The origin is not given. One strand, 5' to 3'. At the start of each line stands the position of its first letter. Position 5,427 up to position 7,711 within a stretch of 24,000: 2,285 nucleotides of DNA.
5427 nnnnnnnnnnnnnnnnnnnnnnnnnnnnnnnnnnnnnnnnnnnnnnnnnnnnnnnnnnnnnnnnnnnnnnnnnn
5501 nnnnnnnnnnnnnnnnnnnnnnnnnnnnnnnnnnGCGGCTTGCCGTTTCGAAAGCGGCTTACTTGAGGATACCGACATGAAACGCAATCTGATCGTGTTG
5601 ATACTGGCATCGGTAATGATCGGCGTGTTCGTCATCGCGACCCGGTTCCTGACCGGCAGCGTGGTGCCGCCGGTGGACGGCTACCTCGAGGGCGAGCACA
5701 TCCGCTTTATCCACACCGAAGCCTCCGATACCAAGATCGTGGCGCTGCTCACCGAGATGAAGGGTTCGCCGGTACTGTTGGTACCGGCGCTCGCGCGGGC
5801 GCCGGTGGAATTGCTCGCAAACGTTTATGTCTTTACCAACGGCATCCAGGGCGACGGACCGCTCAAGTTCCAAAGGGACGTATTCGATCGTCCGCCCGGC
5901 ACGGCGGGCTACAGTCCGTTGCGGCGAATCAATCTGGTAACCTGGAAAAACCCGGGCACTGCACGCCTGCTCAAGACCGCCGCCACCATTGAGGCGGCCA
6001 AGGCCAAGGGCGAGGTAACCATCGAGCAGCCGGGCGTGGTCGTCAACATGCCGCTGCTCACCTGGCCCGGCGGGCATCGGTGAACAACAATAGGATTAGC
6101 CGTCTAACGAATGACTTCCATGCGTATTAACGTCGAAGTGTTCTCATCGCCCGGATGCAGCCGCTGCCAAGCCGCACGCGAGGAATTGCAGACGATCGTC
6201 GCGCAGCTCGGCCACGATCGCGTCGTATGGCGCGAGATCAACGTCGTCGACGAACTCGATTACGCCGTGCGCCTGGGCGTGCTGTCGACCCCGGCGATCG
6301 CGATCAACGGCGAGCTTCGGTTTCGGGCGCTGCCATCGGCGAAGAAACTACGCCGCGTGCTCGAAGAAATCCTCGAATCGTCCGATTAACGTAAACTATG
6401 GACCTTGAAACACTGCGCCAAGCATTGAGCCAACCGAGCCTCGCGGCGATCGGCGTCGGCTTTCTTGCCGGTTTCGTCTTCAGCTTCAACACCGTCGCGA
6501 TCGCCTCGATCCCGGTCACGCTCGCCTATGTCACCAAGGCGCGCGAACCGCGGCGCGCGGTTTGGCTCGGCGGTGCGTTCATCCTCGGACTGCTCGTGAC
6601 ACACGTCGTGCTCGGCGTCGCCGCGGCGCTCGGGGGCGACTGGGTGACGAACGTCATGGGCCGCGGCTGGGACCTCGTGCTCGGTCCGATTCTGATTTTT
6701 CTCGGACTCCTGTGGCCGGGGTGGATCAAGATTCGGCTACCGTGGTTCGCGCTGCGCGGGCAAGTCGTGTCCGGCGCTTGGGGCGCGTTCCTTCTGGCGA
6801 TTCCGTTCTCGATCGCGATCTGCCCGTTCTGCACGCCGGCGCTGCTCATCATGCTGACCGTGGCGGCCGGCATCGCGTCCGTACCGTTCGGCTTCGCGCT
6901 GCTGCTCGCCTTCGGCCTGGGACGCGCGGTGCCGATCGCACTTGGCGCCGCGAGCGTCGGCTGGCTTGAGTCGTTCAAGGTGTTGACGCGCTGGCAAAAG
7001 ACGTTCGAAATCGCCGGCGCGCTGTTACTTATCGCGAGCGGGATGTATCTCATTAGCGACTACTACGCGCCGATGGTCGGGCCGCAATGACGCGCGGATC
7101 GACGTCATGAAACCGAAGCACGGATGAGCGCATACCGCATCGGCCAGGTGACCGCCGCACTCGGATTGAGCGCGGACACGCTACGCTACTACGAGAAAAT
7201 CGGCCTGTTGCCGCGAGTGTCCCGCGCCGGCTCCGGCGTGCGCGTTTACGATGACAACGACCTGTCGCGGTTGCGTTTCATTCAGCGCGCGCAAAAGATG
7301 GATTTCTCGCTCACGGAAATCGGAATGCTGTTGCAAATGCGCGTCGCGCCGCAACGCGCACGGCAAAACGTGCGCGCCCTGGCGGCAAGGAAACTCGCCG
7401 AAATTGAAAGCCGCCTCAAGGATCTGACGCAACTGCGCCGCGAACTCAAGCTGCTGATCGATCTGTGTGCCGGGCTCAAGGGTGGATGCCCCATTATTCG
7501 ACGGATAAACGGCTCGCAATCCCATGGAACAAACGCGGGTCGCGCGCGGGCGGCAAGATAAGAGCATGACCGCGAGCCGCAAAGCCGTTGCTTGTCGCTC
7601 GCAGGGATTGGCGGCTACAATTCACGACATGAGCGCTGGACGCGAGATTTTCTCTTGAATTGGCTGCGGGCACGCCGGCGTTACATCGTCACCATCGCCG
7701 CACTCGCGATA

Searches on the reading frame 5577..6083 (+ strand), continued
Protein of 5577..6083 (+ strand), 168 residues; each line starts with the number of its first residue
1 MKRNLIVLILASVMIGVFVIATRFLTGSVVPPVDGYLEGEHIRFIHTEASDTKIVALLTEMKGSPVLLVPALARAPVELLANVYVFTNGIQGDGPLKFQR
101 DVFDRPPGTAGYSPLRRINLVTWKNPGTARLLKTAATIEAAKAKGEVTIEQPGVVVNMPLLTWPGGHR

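Call 67: find_homologous_proteins(query=A1, max_evalue=0.001)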
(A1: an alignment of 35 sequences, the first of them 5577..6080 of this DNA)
Query A1 (35 sequences) (168 aa, profile of the alignment): 5125 proteins with E <= 0.001 among 8000 candidates; the best 120 are listed.
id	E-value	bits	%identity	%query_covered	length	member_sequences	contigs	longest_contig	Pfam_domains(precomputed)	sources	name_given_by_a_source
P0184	2.8e-91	322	65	100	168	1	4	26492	PF24298.2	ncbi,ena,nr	ncbi:MAG: hypothetical protein A3G81_15165 [Betaproteobacteria bacterium RIFCSPLOWO2_12_FULL_65_14]|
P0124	3.0e-91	322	74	100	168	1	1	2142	PF24298.2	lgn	-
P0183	3.7e-91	321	66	100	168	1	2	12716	PF24298.2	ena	-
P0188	4.0e-91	321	65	100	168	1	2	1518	PF24298.2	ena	-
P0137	5.3e-91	321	70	100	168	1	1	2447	PF24298.2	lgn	-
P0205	8.2e-91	320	65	100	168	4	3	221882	PF24298.2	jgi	jgi:hypothetical protein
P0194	8.3e-91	320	65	100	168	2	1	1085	PF24298.2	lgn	-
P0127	1.0e-90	320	73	100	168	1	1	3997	PF24298.2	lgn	-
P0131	1.0e-90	320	72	100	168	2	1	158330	PF24298.2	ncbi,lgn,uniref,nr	ncbi:DUF7482 domain-containing protein [Aromatoleum toluclasticum]|uniref:DUF7482 domain-containing 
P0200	1.3e-90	320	65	100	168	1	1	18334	PF24298.2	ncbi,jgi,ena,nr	ncbi:MAG: hypothetical protein A3I01_04860 [Betaproteobacteria bacterium RIFCSPLOWO2_02_FULL_65_24]|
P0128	1.3e-90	320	71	100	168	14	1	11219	PF24298.2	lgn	-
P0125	1.5e-90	320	73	100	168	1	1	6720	PF24298.2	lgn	-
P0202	1.7e-90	319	66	100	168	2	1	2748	PF24298.2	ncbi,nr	ncbi:MAG: hypothetical protein HYU75_24585 [Betaproteobacteria bacterium]|nr:hypothetical protein [B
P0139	1.7e-90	319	70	100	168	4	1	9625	PF24298.2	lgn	-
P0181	1.7e-90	319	65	100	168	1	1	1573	PF24298.2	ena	-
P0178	3.0e-90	319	66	100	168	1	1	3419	PF24298.2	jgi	jgi:hypothetical protein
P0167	3.0e-90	319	67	100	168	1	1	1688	PF24298.2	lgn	-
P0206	3.3e-90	318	65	100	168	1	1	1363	PF24298.2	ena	-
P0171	3.5e-90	318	67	100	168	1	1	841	PF24298.2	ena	-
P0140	3.6e-90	318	70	100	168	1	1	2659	PF24298.2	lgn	-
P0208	3.6e-90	318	65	100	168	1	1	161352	PF24298.2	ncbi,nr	ncbi:MAG: hypothetical protein EPO20_18025 [Betaproteobacteria bacterium]|nr:MAG: hypothetical prote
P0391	3.7e-90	318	64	100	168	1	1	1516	PF24298.2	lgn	-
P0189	4.9e-90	318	65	100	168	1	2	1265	PF24298.2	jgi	-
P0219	5.6e-90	318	64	99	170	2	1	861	PF24298.2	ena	-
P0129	8.3e-90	317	72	100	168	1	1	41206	PF24298.2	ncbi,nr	ncbi:MAG: hypothetical protein HYU77_03010 [Betaproteobacteria bacterium]|nr:hypothetical protein [B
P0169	9.0e-90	317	65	100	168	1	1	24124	PF24298.2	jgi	-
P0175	1.1e-89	317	65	100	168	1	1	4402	PF24298.2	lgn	-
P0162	1.4e-89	316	68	100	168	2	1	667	PF24298.2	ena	-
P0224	1.4e-89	316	66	100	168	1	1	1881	PF24298.2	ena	-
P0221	1.5e-89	316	65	100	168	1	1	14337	PF24298.2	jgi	jgi:hypothetical protein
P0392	1.5e-89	316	64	100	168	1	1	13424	PF24298.2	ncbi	ncbi:MAG: DUF7482 domain-containing protein [Betaproteobacteria bacterium]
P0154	1.6e-89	316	67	100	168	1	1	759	PF24298.2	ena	-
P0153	1.9e-89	316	69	100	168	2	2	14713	PF24298.2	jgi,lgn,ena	-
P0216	2.0e-89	316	65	100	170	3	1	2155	PF24298.2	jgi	jgi:hypothetical protein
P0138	2.1e-89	316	70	100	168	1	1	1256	PF24298.2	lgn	-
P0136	2.3e-89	316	69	100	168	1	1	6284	PF24298.2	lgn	-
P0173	2.3e-89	316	65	100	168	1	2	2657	PF24298.2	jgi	jgi:hypothetical protein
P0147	2.4e-89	316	68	100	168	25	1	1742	PF24298.2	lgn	-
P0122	2.6e-89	315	72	100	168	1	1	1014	PF24298.2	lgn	-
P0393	3.1e-89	315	64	100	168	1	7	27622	PF24298.2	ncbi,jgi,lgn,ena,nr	ncbi:MAG: hypothetical protein A3G81_00110 [Betaproteobacteria bacterium RIFCSPLOWO2_12_FULL_65_14]|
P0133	3.2e-89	315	70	100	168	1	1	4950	PF24298.2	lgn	-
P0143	3.4e-89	315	69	100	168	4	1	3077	PF24298.2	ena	-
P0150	3.6e-89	315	71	100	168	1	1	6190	PF24298.2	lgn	-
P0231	3.9e-89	315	64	100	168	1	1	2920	PF24298.2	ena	-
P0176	4.0e-89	315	66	99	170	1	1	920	PF24298.2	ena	-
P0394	4.4e-89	315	64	100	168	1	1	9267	PF24298.2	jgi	jgi:hypothetical protein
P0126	4.6e-89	315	70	100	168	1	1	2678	PF24298.2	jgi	jgi:hypothetical protein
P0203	4.8e-89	315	64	100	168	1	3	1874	PF24298.2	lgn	-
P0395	5.3e-89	314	63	100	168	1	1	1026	PF24298.2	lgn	-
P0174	5.3e-89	314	66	99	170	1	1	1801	PF24298.2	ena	-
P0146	6.4e-89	314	67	100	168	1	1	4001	PF24298.2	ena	-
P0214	6.5e-89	314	65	100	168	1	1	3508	PF24298.2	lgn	-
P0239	6.5e-89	314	64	100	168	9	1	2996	PF24298.2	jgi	jgi:hypothetical protein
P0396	8.1e-89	314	64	100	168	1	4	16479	PF24298.2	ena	-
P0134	8.9e-89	314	70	100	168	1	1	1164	PF24298.2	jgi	jgi:hypothetical protein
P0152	9.8e-89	314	69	100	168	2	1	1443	PF24298.2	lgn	-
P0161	1.2e-88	313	66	100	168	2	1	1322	PF24298.2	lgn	-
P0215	1.4e-88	313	64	100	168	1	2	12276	PF24298.2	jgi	jgi:hypothetical protein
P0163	1.5e-88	313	65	100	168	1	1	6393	PF24298.2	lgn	-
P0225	1.5e-88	313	65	100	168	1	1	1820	PF24298.2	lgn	-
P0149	1.5e-88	313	70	100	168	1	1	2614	PF24298.2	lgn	-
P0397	1.5e-88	313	65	100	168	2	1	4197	PF24298.2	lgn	-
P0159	1.6e-88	313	68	100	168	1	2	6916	PF24298.2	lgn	-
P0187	1.8e-88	313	66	100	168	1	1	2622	PF24298.2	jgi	jgi:hypothetical protein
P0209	1.8e-88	313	66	100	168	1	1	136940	PF24298.2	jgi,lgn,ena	-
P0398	1.9e-88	313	64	100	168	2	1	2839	PF24298.2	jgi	-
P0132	2.0e-88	313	70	100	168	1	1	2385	PF24298.2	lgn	-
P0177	2.2e-88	312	67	100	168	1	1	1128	PF24298.2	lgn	-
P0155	2.2e-88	312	69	100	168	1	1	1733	PF24298.2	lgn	-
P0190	2.2e-88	312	67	100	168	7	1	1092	PF24298.2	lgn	-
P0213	2.3e-88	312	65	100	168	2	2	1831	PF24298.2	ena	-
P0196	2.4e-88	312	68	100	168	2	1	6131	PF24298.2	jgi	jgi:hypothetical protein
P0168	3.0e-88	312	67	100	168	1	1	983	PF24298.2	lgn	-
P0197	3.2e-88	312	64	100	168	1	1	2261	PF24298.2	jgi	jgi:hypothetical protein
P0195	3.7e-88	312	65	100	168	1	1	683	PF24298.2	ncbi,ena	-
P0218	3.9e-88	312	65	100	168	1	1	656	PF24298.2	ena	-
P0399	4.0e-88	312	64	100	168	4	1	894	PF24298.2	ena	-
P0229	4.0e-88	312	65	100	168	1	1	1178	PF24298.2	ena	-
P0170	4.0e-88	312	67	100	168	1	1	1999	PF24298.2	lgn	-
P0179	4.9e-88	311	66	100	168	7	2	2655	PF24298.2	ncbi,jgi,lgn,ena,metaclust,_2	metaclust:\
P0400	5.4e-88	311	64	100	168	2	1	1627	PF24298.2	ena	-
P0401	5.6e-88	311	64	100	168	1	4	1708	PF24298.2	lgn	-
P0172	7.4e-88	311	65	100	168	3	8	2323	PF24298.2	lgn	-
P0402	8.3e-88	311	62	99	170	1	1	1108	PF24298.2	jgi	-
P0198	8.6e-88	311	66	99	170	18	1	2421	PF24298.2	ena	-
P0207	9.0e-88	310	66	100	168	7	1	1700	PF24298.2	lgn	-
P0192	1.0e-87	310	66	99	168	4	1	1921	PF24298.2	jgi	-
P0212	1.2e-87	310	66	100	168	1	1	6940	PF24298.2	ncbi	ncbi:MAG: DUF7482 domain-containing protein [Betaproteobacteria bacterium]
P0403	1.2e-87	310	62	99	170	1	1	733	PF24298.2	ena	-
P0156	1.6e-87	310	68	100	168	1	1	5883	PF24298.2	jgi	jgi:hypothetical protein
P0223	1.6e-87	310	65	100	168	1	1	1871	PF24298.2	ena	-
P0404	1.6e-87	310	64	100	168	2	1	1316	PF24298.2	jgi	-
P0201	1.7e-87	310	65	100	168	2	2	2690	PF24298.2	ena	-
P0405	1.9e-87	309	64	99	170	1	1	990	PF24298.2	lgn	-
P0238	1.9e-87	309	64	100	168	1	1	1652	PF24298.2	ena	-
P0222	2.0e-87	309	65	100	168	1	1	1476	PF24298.2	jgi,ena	-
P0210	2.5e-87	309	64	100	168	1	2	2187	PF24298.2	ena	-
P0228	2.5e-87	309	65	100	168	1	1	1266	PF24298.2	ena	-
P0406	2.7e-87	309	64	99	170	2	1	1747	PF24298.2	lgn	-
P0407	2.7e-87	309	64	100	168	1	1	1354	PF24298.2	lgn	-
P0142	2.8e-87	309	68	100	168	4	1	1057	PF24298.2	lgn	-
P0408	2.9e-87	309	64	100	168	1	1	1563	PF24298.2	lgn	-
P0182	3.3e-87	309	66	99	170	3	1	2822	PF24298.2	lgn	-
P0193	3.4e-87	309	65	100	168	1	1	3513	PF24298.2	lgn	-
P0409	3.5e-87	309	64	99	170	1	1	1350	PF24298.2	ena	-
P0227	3.7e-87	308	65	100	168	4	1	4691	PF24298.2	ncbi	-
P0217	4.2e-87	308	66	100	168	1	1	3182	PF24298.2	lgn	-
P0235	5.2e-87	308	64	100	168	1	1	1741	PF24298.2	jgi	-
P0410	5.3e-87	308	65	100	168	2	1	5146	PF24298.2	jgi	jgi:hypothetical protein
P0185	5.5e-87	308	66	100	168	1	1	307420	PF24298.2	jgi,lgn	-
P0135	6.6e-87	308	71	100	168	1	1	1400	PF24298.2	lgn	-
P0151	7.4e-87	308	71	100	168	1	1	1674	PF24298.2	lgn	-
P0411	7.9e-87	307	64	100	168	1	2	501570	PF24298.2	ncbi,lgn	-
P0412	1.0e-86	307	63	99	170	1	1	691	PF24298.2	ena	-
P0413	1.1e-86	307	63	100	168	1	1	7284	PF24298.2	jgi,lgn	jgi:hypothetical protein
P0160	1.2e-86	307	68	100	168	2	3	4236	PF24298.2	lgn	-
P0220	1.2e-86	307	66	100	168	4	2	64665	PF24298.2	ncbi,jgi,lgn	-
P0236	1.2e-86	307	65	100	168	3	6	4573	PF24298.2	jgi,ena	-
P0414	1.4e-86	307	63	99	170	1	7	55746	PF24298.2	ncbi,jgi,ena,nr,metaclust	ncbi:MAG: hypothetical protein A3F74_16530 [Betaproteobacteria bacterium RIFCSPLOWO2_12_FULL_62_58]|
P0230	1.4e-86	307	64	100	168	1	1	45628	PF24298.2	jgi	jgi:hypothetical protein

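Call 76: search_protein_families(library=pfam, proteins=[L068:8836-9429:+, L068:8343-8750:+, L068:6896-8242:+, L067:6466-6801:+, L067:9001-9561:+], max_evalue=0.01)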
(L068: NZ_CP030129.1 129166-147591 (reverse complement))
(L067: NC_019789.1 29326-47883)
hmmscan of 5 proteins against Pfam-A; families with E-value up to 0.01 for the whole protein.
L068:8836-9429:+ (197 aa): 1 family
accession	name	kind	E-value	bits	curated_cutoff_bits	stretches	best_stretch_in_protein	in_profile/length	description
PF24298.1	DUF7482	-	7.4e-23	82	27.5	1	65-195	2-116/257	Domain of unknown function (DUF7482)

L068:8343-8750:+ (135 aa): 5 families
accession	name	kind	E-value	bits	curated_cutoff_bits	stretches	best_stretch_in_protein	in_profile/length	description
PF13411.12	MerR_1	-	9.4e-19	67.7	21.6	1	4-72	1-67/69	MerR HTH family regulatory protein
PF09278.17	MerR-DNA-bind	-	6.3e-17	62.4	25.4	1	50-111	3-64/65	MerR, DNA binding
PF00376.29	MerR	-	2.9e-12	46.6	28.2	1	5-43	1-38/38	MerR family regulatory protein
PF13560.12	HTH_31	-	0.0018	18.9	27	0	4-33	15-43/64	Helix-turn-helix domain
PF13338.12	AbiEi_4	-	0.0056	17.2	25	0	5-32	15-41/49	Transcriptional regulator, AbiEi antitoxin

L068:6896-8242:+ (448 aa): 13 families
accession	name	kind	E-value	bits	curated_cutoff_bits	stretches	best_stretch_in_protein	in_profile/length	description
PF07992.20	Pyr_redox_2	-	1.6e-55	189.1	26.1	1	5-318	1-290/291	Pyridine nucleotide-disulphide oxidoreductase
PF02852.28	Pyr_redox_dim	-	1.3e-22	80.5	25.3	1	339-442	1-104/110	Pyridine nucleotide-disulphide oxidoreductase, dimerisation domain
PF00070.33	Pyr_redox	-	1.2e-19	71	22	1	167-238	1-72/82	Pyridine nucleotide-disulphide oxidoreductase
PF13738.12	Pyr_redox_3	-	1.4e-12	47.9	30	1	121-302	116-305/305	Pyridine nucleotide-disulphide oxidoreductase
PF01266.30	DAO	-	3.9e-06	27.1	27.9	1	207-264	150-205/353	FAD dependent oxidoreductase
PF03486.20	HI0933_like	-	5.5e-05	23.2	50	0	206-263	109-165/244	HI0933-like protein Rossmann domain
PF13241.12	NAD_binding_7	-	0.00034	21.6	22.1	0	166-250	8-74/104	Putative NAD(P)-binding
PF01593.30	Amino_oxidase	-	0.0026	17.5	19.8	0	214-261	208-254/443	Flavin containing amine oxidoreductase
PF00890.30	FAD_binding_2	-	0.0033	17.1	20.4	0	6-304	1-233/414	FAD binding domain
PF13478.12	XdhC_C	-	0.0035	18.3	29.7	0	169-201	2-34/125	XdhC Rossmann domain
PF12831.13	FAD_oxidored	-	0.0047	16.7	27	0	6-40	1-36/416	FAD dependent oxidoreductase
PF01262.27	AlaDh_PNT_C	-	0.0058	16.5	23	0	7-37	31-61/214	Alanine dehydrogenase/PNT, C-terminal domain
PF01494.25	FAD_binding_3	-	0.0071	16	22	0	181-263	75-159/349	FAD binding domain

L067:6466-6801:+ (111 aa): 1 family
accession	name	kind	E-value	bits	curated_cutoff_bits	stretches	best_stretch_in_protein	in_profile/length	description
PF00403.32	HMA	-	6.8e-16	58.8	24.8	1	15-70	7-62/62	Heavy-metal-associated domain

L067:9001-9561:+ (186 aa): 1 family
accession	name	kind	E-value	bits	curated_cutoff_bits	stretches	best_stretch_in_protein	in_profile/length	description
PF24298.1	DUF7482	-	1.4e-27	97.5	27.5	1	56-184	2-117/257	Domain of unknown function (DUF7482)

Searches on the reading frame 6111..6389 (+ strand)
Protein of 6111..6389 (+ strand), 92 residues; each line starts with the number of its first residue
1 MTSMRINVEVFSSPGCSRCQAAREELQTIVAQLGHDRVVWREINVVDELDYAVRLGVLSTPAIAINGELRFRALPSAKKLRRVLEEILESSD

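Call 4: search_protein_families(library=pfam, proteins=[window:6111-6389:+])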
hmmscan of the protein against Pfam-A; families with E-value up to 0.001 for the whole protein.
window:6111-6389:+ (92 aa): 2 families
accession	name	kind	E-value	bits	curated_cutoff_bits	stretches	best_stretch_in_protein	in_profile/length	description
PF13192.12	Thioredoxin_3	-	4.1e-11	43.2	24.8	1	7-84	2-75/76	Thioredoxin domain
PF00462.30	Glutaredoxin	-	0.00058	20.5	22.9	0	8-69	1-59/60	Glutaredoxin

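Call 12: search_protein_families(library=ncbifam, proteins=[window:6111-6389:+], max_evalue=0.00001)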
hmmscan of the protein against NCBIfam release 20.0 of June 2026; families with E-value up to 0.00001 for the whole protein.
window:6111-6389:+ (92 aa): 2 families
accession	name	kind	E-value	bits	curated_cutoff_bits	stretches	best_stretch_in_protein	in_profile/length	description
TIGR00411.1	redox_disulf_1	equivalog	3.5e-13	49.4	92.75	1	6-85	1-79/82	MJ0307 family thioredoxin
TIGR00412.2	redox_disulf_2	subfamily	3.5e-10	40.1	62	1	8-84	2-74/75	MTH895/ArsE family thioredoxin-like protein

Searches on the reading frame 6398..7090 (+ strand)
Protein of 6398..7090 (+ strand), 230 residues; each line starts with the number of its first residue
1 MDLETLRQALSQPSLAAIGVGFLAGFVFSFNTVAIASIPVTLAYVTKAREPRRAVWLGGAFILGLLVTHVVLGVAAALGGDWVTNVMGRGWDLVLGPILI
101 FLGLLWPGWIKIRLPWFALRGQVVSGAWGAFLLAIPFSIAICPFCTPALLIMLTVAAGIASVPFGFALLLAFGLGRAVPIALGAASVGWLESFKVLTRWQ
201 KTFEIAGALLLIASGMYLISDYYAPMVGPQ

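Call 4: search_protein_families(library=pfam, proteins=[window:6398-7090:+])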
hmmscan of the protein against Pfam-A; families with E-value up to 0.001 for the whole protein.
window:6398-7090:+ (230 aa): 1 family
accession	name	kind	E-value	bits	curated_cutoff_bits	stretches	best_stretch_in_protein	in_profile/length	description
PF02683.22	DsbD_TM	-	4.9e-08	33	27.1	1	17-219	4-215/219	Cytochrome C biogenesis protein transmembrane domain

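Call 12: search_protein_families(library=ncbifam, proteins=[window:6398-7090:+], max_evalue=0.00001)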
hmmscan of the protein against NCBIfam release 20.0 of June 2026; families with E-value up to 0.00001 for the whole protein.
window:6398-7090:+ (230 aa): 2 families
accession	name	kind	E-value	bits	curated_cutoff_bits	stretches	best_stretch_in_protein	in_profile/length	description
NF040495.1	tranport_ArsG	equivalog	4.5e-13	49.1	200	1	18-222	7-224/225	aromatic aminobenezylarsenical efflux permease ArsG family transporter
NF045694.1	seleno_TsoB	exception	3.2e-09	35.4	805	1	22-194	189-366/572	rhodanese/DsbD fusion-like selenoprotein TsoB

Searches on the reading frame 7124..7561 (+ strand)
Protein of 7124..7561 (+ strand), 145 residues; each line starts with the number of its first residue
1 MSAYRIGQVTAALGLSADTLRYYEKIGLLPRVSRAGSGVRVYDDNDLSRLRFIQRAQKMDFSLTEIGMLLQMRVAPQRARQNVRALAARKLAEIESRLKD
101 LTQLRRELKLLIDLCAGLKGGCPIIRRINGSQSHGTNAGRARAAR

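Call 4: search_protein_families(library=pfam, proteins=[window:7124-7561:+])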
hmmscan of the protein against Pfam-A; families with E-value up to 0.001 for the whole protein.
window:7124-7561:+ (145 aa): 3 families
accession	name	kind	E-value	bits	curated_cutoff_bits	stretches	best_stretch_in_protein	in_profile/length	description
PF13411.12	MerR_1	-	9.4e-18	64.5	21.6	1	4-71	1-67/69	MerR HTH family regulatory protein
PF09278.17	MerR-DNA-bind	-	2e-15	57.6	25.4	1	47-109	1-63/65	MerR, DNA binding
PF00376.29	MerR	-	3.6e-13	49.5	28.2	1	5-42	1-38/38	MerR family regulatory protein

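Call 12: search_protein_families(library=ncbifam, proteins=[window:7124-7561:+], max_evalue=0.00001)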
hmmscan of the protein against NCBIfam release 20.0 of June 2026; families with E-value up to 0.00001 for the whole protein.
window:7124-7561:+ (145 aa): 15 families
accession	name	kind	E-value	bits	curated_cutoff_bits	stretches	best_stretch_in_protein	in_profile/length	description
NF007069.0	PRK09514.1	equivalog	5.1e-32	110.8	143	1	4-119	2-118/141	Zn(2+)-responsive transcriptional regulator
TIGR02044.1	CueR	equivalog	5.1e-31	107.4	147.4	1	6-128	3-126/127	Cu(I)-responsive transcriptional regulator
TIGR02043.1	ZntR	equivalog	5.7e-29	100.9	167.95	1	4-118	2-117/131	Zn(2+)-responsive transcriptional regulator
TIGR02051.1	MerR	equivalog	2.2e-26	92.5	150.85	1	5-126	1-122/124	mercury resistance transcriptional regulator MerR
TIGR02047.1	CadR-PbrR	equivalog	1.9e-22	79.6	151.45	1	5-119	2-116/127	Cd(II)/Pb(II)-responsive transcriptional regulator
NF007590.0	PRK10227.1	equivalog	1.6e-18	67.1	244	1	6-134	3-132/135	Cu(I)-responsive transcriptional regulator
NF010315.0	PRK13752.1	subfamily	1.4e-17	64.1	261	1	5-134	9-138/144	mercury resistance transcriptional regulator MerR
NF041849.1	trans_regNmlR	equivalog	7.4e-17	61.5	175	1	6-112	3-109/117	stress response transcriptional regulator NmlR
TIGR01950.1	SoxR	equivalog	3.7e-11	43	116.9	1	6-114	4-112/142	redox-sensitive transcriptional activator SoxR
NF047375.1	HeatShock_HspR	equivalog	1.2e-10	41.2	105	1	3-88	3-88/92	heat shock protein transcriptional repressor HspR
TIGR02054.1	MerD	equivalog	1.6e-08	35.1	103.65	1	1-108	1-106/120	mercuric resistance transcriptional repressor MerD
NF052513.1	TransRegCarH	equivalog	1.6e-08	34.2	400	1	2-100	5-105/274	HTH-type transcriptional repressor CarH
NF047377.1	heat_HspR_dupli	exception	4.4e-07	29.6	300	1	13-103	15-105/214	heat shock protein transcriptional repressor HspR, fused homodimer type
NF050798.1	TF_FtsR_Actino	equivalog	6e-07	29.8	150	1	6-77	3-79/223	transcriptional regulator FtsR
NF053782.1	ChlnTransRegdde3219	equivalog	1.9e-06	27.6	450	1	3-101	6-102/278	choline utilization transcriptional activator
